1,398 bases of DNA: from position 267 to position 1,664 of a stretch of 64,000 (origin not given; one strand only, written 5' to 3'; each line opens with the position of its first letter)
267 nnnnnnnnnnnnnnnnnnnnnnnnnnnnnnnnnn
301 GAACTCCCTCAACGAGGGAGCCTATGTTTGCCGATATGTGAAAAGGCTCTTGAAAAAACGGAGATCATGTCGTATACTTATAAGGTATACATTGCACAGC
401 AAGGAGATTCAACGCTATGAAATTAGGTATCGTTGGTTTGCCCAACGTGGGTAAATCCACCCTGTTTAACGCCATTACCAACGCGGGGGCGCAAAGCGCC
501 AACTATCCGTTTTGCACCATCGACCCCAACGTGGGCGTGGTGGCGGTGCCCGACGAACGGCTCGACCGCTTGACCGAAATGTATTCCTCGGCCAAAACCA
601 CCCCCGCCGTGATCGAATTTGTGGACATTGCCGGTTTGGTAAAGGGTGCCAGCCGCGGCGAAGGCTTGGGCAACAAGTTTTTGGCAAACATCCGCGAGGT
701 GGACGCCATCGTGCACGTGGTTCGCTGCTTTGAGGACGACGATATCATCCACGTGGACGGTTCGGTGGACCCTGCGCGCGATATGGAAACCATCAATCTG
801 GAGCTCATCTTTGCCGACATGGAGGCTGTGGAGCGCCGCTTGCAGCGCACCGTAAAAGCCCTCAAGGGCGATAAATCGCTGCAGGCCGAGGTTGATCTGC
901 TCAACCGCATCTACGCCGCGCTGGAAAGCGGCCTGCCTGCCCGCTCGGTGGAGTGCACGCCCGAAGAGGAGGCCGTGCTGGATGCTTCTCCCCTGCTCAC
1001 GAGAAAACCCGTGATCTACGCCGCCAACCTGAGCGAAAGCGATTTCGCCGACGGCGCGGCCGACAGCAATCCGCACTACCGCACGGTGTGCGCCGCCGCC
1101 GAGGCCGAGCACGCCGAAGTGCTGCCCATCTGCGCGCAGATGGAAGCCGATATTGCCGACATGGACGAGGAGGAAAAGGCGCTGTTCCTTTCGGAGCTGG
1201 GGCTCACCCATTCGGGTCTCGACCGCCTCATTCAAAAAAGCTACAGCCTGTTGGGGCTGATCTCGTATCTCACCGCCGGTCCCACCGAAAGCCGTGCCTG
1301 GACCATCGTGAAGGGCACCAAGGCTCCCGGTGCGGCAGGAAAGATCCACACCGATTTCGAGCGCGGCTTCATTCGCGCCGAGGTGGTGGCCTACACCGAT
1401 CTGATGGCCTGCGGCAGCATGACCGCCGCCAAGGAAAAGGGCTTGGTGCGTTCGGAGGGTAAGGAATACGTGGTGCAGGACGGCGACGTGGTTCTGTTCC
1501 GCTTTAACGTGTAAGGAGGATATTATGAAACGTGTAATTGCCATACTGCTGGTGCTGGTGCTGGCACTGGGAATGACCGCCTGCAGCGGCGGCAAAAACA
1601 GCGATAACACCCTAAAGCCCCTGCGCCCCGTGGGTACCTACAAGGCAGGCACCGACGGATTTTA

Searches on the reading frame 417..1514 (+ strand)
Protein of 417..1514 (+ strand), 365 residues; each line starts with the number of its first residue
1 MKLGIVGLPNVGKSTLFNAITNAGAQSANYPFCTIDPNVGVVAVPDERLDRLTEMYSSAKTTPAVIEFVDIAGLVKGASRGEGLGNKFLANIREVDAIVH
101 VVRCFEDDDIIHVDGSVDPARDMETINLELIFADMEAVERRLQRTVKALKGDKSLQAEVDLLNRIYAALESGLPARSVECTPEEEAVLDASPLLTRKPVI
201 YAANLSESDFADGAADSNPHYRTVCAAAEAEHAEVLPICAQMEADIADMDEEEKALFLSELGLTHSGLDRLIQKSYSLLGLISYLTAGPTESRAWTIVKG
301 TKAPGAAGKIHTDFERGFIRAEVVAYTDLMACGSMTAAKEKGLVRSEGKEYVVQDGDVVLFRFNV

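Call 21: search_protein_families(library=pfam, proteins=[window:417-1514:+])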
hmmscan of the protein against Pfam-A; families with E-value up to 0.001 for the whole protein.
window:417-1514:+ (365 aa): 3 families
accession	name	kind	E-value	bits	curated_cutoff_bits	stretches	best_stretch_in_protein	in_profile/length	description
PF06071.19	YchF-GTPase_C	-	4.2e-38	129.8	27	1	281-364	1-84/84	Protein of unknown function (DUF933)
PF01926.29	MMR_HSR1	-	3.1e-23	82.5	21.9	1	3-107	2-86/113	50S ribosome-binding GTPase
PF02421.24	FeoB_N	-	1.1e-08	35.2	27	1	3-47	3-47/156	Ferrous iron transport protein B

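Call 29: find_encoding_contigs(protein=window:417-1514:+, flank=2500, max_places=10)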
Protein window:417-1514:+ (365 aa): no gene with exactly this product is on record in the collection.
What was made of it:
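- Tried and rejected: Exact-protein look-up of YchF, to examine copy A: not on record (call 29).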
